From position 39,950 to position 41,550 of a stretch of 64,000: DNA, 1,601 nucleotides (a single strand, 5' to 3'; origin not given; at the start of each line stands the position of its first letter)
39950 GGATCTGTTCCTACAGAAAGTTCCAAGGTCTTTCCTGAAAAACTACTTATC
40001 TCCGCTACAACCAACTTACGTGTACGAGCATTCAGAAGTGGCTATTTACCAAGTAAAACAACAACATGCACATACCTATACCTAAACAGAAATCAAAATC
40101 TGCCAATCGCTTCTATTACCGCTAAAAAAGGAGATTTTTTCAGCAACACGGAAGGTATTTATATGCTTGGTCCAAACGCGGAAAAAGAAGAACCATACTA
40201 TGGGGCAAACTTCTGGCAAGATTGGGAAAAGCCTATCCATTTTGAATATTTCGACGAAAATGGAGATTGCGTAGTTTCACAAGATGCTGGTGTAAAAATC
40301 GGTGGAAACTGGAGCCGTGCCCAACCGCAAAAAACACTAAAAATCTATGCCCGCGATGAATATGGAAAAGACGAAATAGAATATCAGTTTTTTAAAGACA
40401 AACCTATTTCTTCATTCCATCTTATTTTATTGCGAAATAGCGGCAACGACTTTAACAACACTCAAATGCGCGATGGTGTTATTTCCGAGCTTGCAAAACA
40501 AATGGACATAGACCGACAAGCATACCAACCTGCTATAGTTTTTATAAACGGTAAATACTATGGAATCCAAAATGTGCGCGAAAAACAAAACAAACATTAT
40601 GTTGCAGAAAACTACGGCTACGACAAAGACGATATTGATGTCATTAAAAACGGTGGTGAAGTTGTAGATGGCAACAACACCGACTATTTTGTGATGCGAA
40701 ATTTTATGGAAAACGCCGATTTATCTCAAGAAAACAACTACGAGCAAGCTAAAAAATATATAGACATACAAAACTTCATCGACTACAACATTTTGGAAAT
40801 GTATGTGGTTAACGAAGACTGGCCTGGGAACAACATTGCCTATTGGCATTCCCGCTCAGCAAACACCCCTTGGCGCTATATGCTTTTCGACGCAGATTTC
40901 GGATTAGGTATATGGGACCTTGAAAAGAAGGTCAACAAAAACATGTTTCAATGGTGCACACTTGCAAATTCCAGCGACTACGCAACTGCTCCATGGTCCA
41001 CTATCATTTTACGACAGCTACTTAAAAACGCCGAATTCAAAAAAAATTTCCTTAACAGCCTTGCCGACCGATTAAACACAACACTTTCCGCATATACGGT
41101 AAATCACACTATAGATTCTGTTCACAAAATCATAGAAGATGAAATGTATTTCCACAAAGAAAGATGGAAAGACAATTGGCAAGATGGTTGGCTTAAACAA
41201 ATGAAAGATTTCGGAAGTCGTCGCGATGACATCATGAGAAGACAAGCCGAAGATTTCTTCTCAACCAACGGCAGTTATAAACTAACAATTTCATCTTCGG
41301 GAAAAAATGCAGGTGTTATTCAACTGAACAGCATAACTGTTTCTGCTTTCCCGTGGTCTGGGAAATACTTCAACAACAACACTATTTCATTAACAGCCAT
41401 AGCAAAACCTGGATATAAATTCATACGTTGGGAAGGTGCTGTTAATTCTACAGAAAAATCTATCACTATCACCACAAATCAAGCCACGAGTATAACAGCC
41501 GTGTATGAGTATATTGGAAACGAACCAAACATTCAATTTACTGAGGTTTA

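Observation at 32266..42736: Single four-gene operon combining a type-B-CTD giant adhesin, its PorP/SprF partner, a propeller lipoprotein and a type-A-CTD CotH kinase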

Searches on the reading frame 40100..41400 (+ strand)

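Call 40: search_solved_structures(query=A1, max_evalue=0.01, show_alignments=2)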
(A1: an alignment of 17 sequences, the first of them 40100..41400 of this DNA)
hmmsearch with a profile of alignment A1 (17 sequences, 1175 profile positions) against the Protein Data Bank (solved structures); distinct sequences matched with E-value up to 0.01: 5.
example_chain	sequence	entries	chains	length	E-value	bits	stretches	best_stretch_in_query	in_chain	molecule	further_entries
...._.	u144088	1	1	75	1.1e-05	26.5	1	1094-1173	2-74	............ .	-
8glj_D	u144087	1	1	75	5.5e-05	24.2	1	1094-1173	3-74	Por secretion system C-terminal sorting domain-containing protein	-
6q63_A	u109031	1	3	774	0.0048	17.7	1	377-420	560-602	Beta-hexosaminidase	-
5jvk_A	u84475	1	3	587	0.0081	17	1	1091-1173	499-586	Uncharacterized protein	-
8ayr_A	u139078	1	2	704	0.0091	16.8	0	360-419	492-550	Coagulation factor 5/8 type domain protein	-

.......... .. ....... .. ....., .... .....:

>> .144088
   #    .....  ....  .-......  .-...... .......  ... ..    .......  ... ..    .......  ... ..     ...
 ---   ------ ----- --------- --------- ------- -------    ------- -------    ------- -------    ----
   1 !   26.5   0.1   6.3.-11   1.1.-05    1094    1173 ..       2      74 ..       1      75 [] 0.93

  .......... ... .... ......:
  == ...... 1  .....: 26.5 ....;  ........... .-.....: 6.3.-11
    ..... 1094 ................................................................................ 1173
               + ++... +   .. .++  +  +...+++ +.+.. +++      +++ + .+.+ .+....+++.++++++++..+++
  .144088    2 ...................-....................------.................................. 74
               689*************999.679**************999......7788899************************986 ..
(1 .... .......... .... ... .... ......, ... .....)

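Call 46: find_related_loci(query=A1, collection=genome_contigs, flank=10000)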
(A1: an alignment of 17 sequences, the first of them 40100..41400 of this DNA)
Query A1 (433 aa) in genome_contigs; peptide patterns used: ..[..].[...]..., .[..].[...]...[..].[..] (x = any residue, [..] = any of these).
599 stretches matched a pattern (row limit reached: there are more); 586 encode a relative of the query (tblastn E <= 1e-3); the best 80 are kept; 80 distinct loci.
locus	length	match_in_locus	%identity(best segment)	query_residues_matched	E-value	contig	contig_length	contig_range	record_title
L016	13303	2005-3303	68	1-433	0e+0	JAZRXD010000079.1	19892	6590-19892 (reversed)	MAG: Bacteroidales bacterium isolate T1900044951_TA20190004.MAGScoT_cleanbin_000016 SGB_3662_k141_1393864, whole genome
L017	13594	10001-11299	67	1-433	0e+0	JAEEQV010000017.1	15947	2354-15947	MAG: Bacteroidales bacterium isolate Tb.RUG.343 NODE_15320_length_15947_cov_1.040076, whole genome shotgun sequence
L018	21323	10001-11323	66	1-433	0e+0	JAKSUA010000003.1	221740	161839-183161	MAG: Bacteroidales bacterium isolate Horse_feces321 MAG321_3, whole genome shotgun sequence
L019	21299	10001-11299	66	1-433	0e+0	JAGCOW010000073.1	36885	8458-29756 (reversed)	MAG: Bacteroidales bacterium isolate RGIG9988 Yak_Reticulum-3__c955742, whole genome shotgun sequence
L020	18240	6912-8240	67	1-433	0e+0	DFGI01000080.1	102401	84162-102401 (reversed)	MAG TPA_asm: Bacteroidales bacterium UBA3754 UBA3754_contig_22354, whole genome shotgun sequence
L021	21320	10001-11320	58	1-433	3e-172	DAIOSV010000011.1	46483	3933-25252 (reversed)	MAG TPA_asm: Bacteroidales bacterium isolate CTOTU1912 NODE_201_length_46483_cov_45.725834, whole genome shotgun sequenc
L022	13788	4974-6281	51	1-433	1e-140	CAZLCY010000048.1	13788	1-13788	MAG TPA_asm: uncultured Bacteroidales bacterium isolate SRP252850_co1_226 genome assembly, contig: NODE_8345_length_1378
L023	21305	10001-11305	45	1-433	1e-128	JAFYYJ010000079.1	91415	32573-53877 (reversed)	MAG: Salinivirgaceae bacterium isolate RGIG7534 Water_buffalos_Omasum-1__c329833, whole genome shotgun sequence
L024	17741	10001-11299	44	1-433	6e-128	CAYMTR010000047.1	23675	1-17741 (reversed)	MAG TPA_asm: uncultured Prolixibacteraceae bacterium isolate SRP294416_co1_202 genome assembly, contig: NODE_4036_length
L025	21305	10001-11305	44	1-433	4e-126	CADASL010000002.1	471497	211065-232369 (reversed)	MAG: uncultured Bacteroidales bacterium isolate RUG13583 genome assembly, contig: RUG13583_asm_2, whole genome shotgun s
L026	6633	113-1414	42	1-433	2e-123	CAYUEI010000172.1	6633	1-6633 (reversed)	MAG TPA_asm: uncultured Prolixibacteraceae bacterium isolate SRP192927_co7_648 genome assembly, contig: NODE_26352_lengt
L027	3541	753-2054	45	1-433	1e-126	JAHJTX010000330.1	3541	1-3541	MAG: Bacteroidetes bacterium isolate OS_PC_MetaG.mb.71 OS_PC_MetaG.mb.71_k141_636983, whole genome shotgun sequence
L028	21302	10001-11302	42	1-433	2e-121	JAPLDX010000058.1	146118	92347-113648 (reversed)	MAG: Bacteroidia bacterium isolate LacPavin_0920_SED3_MAG_41_20 LacPavin_0920_SED3_scaffold_416911, whole genome shotgun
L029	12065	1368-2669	41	1-433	3e-121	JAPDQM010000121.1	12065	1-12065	MAG: candidate division KSB1 bacterium isolate JZ4_201803_bins_154 JZ-4_201803_bins_154_scaffold_121, whole genome shotg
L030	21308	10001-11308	42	1-433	5e-121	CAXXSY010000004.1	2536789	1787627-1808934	MAG: Candidatus Cloacimonadales bacterium isolate 8bd26288-7866-4525-938b-1b6ca6d2c041 genome assembly, contig: contig_4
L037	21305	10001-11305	43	1-433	6e-119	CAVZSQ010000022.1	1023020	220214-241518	MAG: Calditrichia bacterium isolate MFD00709.bin.1.19 genome assembly, contig: contig_7554, whole genome shotgun sequenc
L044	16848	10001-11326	43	1-433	4e-118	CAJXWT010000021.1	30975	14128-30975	MAG TPA_asm: uncultured Candidatus Marinimicrobia bacterium isolate SRR3965592_bin.3_MetaBAT_v2.12.1_MAG genome assembly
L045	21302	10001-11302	41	1-433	8e-117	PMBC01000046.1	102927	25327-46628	MAG: Bacteroidales bacterium isolate fen_964 73.20120700_E3M.88_contig_124918, whole genome shotgun sequence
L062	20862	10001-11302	41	1-433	2e-114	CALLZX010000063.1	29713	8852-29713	MAG TPA_asm: uncultured Ignavibacteriales bacterium isolate SRR2107213_bin.89_CONCOCT_v1.1_MAG genome assembly, contig:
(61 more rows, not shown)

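Call 52: predict_structure(alignment_id=A1)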
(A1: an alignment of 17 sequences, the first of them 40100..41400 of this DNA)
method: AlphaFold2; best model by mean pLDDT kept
length: 433 residues; sequences in the alignment: 17
mean_pLDDT: 86.7   pTM: 0.88
mean pLDDT of the five models: 86.7, 84.7, 82.9, 82.6, 82.6
residues with pLDDT >= 90: 251; 70-90: 135; 50-70: 28; < 50: 19
segments of 3 or more residues with pLDDT < 50: 27-40, 71-74
pLDDT, mean of each block of 10 residues (from residue 1): 90 74 54 36 85 96 81 61 90 91 89 65 84 90 91 89 88 92 81 91 96 97 96 93 88 93 81 91 93 88 96 97 97 96 91 78 88 97 95 92 81 90 94 87
secondary structure, 60 per line:
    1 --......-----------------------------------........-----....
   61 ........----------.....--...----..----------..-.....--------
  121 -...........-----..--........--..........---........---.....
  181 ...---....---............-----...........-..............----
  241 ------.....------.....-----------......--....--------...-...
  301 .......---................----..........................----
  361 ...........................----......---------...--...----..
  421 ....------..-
elements in order: E3-8 E44-51 E57-68 E79-83 E108-112 H122-132 E142-149 E152-161 H165-172 E179-183 E187-190 H194-205 H211-220 H223-236 E247-251 E258-262 H274-279 H282-285 H298-307 H311-326 H331-356 H361-387 E392-397 E407-409 E412-414 E419-424

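Call 54: search_protein_families(library=pfam, proteins=[L017:4655-6385:+, L017:6475-7374:+, L019:5828-6772:-, L019:5190-5831:-, L019:3441-4922:+, L020:3839-4396:-, L020:2224-3849:-, L021:6835-7380:-, L021:5223-6833:-, L018:6593-8215:+], max_evalue=0.01)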
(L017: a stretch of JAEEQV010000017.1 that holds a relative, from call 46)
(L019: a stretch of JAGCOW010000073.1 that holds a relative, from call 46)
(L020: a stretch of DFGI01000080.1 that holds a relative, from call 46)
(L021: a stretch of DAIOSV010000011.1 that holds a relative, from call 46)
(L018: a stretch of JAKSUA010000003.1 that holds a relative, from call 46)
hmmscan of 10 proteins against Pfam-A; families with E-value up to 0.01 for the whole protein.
L017:4655-6385:+ (576 aa): 2 families
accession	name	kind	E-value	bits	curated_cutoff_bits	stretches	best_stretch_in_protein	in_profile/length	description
PF00916.26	Sulfate_transp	-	2e-74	251.1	23.2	1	9-402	1-379/380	Sulfate permease family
PF01740.26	STAS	-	9e-14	51.6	22.6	1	463-563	5-103/106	STAS domain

L017:6475-7374:+ (299 aa): 8 families
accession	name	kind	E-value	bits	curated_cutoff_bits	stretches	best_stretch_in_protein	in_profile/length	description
PF16654.10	DAPDH_C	-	3.8e-16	59.8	30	1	120-252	1-153/154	Diaminopimelic acid dehydrogenase C-terminal domain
PF01408.29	GFO_IDH_MocA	-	3.8e-07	31.3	24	1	5-86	2-88/120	Oxidoreductase family, NAD-binding Rossmann fold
PF01118.30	Semialdhyde_dh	-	1.5e-06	29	26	1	5-89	1-95/121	Semialdehyde dehydrogenase, NAD binding domain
PF03447.22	NAD_binding_3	-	1.9e-05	25.8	24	1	10-88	1-86/116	Homoserine dehydrogenase, NAD binding domain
PF02629.25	CoA_binding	-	3.4e-05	25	22.3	1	3-88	3-91/97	CoA binding domain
PF01113.26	DapB_N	-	0.00026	21.5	25.6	1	5-88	2-95/124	Dihydrodipicolinate reductase, N-terminus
PF00044.30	Gp_dh_N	-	0.0026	18.5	31.7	1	5-45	2-41/101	Glyceraldehyde 3-phosphate dehydrogenase, NAD binding domain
PF02826.25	2-Hacid_dh_C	-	0.0056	16.5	25.1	1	3-70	36-101/178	D-isomer specific 2-hydroxyacid dehydrogenase, NAD binding domain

L019:5828-6772:- (314 aa): 4 families
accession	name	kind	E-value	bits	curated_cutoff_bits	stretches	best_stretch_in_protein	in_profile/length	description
PF02518.31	HATPase_c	-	4e-12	47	26.4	1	225-312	3-107/111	Histidine kinase-, DNA gyrase B-, and HSP90-like ATPase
PF07730.19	HisKA_3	-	1.2e-06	29.4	24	1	120-183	1-66/68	Histidine kinase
PF13589.12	HATPase_c_3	-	0.0002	21.8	25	1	230-289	5-63/137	Histidine kinase-, DNA gyrase B-, and HSP90-like ATPase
PF08534.16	Redoxin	-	0.0022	18.3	26.6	1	75-169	31-125/148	Redoxin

L019:5190-5831:- (213 aa): 6 families
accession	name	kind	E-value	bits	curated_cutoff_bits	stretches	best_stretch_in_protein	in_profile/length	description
PF00072.30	Response_reg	-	8.4e-24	84.3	30.2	1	6-117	1-110/111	Response regulator receiver domain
PF00196.25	GerE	-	7.3e-17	61.2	23.5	1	151-205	3-57/57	Bacterial regulatory proteins, luxR family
PF13384.12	HTH_23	-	8.5e-05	22.7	24.6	1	154-186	6-38/50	Homeodomain-like domain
PF08281.18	Sigma70_r4_2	-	0.0057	16.7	25.7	0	163-185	24-46/54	Sigma-70, region 4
PF13936.12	HTH_38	-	0.0071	16.5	27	0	149-184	5-39/44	Helix-turn-helix domain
PF07638.17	Sigma70_ECF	-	0.0074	16.6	21.1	0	155-185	143-171/185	ECF sigma factor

L019:3441-4922:+ (493 aa): 1 family
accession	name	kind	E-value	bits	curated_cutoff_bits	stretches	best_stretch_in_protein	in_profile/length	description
PF04616.20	Glyco_hydro_43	-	3.8e-20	72.8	32.2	2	55-155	41-133/288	Glycosyl hydrolases family 43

L020:3839-4396:- (185 aa): 4 families
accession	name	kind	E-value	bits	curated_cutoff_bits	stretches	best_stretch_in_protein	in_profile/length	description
PF08281.18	Sigma70_r4_2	-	3.2e-16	59.1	25.7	1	117-168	2-53/54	Sigma-70, region 4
PF04542.20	Sigma70_r2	-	3.4e-15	56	24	1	22-88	1-69/71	Sigma-70 region 2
PF04545.22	Sigma70_r4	-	6.4e-05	22.8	24.1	1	123-165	2-44/50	Sigma-70, region 4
PF07638.17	Sigma70_ECF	-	0.0062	16.9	21.1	1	99-174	108-184/185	ECF sigma factor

L020:2224-3849:- (541 aa): 1 family
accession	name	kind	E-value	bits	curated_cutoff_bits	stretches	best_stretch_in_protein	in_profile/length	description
PF19408.5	PKD_6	-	0.00016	22.4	25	1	279-350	6-76/82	PKD-like domain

L021:6835-7380:- (181 aa): 3 families
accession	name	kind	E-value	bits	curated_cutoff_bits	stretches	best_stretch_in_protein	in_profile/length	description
PF04542.20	Sigma70_r2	-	5.2e-15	55.4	24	1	22-88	1-69/71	Sigma-70 region 2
PF08281.18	Sigma70_r4_2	-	2.9e-13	49.7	25.7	1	117-168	2-53/54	Sigma-70, region 4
PF07638.17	Sigma70_ECF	-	0.0091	16.3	21.1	1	87-173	97-183/185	ECF sigma factor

L021:5223-6833:- (536 aa): 2 families
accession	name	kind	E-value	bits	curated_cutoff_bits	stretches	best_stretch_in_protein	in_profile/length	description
PF19408.5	PKD_6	-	0.00012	22.8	25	1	275-349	7-78/82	PKD-like domain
PF13585.12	CHU_C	-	0.00088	19.8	27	1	457-512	25-76/86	CHU_C Type IX secretion signal domain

L018:6593-8215:+ (540 aa): 2 families
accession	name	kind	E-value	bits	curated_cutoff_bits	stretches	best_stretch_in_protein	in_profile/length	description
PF19408.5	PKD_6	-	1.8e-08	35.1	25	1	277-351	5-78/82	PKD-like domain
PF08391.16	Ly49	-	0.0023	18.9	31.5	1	87-175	20-93/119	Ly49-like protein, N-terminal region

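Call 56: fold_search(model_id=the predicted structure, library=pdb)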
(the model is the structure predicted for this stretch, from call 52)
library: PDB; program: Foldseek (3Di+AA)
matches with E <= 10: 418; with E <= 0.001: 8
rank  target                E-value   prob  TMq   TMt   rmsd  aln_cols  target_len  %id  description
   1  5jda                  7.6e-13  1.00  0.64  0.76   4.8       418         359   13  Bacillus cereus CotH kinase plus Mg2+/AMP (released 2016-05-18)
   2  5jd9                  1.1e-12  1.00  0.64  0.76   5.2       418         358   14  Bacillus cereus CotH kinase (released 2016-05-18)
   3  4hvb                  2.3e-04  0.94  0.22  0.13  16.6       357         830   11  Catalytic unit of PI3Kg in complex with PI3K/mTOR dual inhibitor PF-04979064 (released 2013-11-20)
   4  5i6u                  4.6e-04  1.00  0.31  0.19   9.0       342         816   11  The crystal structure of PI3Kdelta with compound 32 (released 2017-02-22)
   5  3apf                  5.7e-04  0.89  0.22  0.13  15.9       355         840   11  Crystal structure of human PI3K-gamma in complex with CH5039699 (released 2011-04-13)
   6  3oaw                  8.4e-04  0.91  0.23  0.13  16.8       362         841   11  4-Methylpteridineones as Orally Active and Selective PI3K/mTOR Dual Inhibitors (released 2010-09-22)
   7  3akk_B                8.9e-04  1.00  0.34  0.47  10.3       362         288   10  Crystal structure of A Helicobacter pylori proinflammatory kinase CtkA (released 2010-12-01)
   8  6dgt                  9.9e-04  0.99  0.30  0.19  10.2       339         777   10  Selective PI3K beta inhibitor bound to PI3K delta (released 2018-08-01)
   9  3akk_D                1.0e-03  0.99  0.31  0.43  11.2       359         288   10  Crystal structure of A Helicobacter pylori proinflammatory kinase CtkA (released 2010-12-01)
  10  1he8_A                1.0e-03  0.91  0.25  0.16  13.1       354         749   10  Ras G12V - PI 3-kinase gamma complex (released 2001-01-08)
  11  8ts8_A                1.2e-03  0.99  0.34  0.18   8.8       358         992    7  p85alpha/p110alpha heterodimer H1047R mutant (released 2023-11-22)
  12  5t8i                  1.3e-03  0.99  0.32  0.20   9.2       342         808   11  PI3Kdelta in complex with the inhibitor GS-9901 (released 2016-12-28)
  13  2wxl                  1.6e-03  0.99  0.33  0.20   8.5       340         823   12  The crystal structure of the murine class IA PI 3-kinase p110delta in complex with ZSTK474. (released 2010-01-12)
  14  4bfr_A                1.6e-03  0.85  0.26  0.15  14.2       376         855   11  Discovery and Optimization of Pyrimidone Indoline Amide PI3Kbeta Inhibitors for the Treatment of Phosphatase and TENsi (released 2014-01-15)
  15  7r26                  1.7e-03  0.99  0.33  0.20   8.2       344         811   12  PI3K delta in complex with SD5 (released 2022-05-18)
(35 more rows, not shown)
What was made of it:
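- On CotH kinase family (PF08757): Foldseek top hits are 5JDA/5JD9, E 7.6e-13, TM 0.64 (query-normalised) and 0.76 (target-normalised) (calls 52, 56).
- Tried and rejected: The link needed structure prediction plus Foldseek (calls 52, 56).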
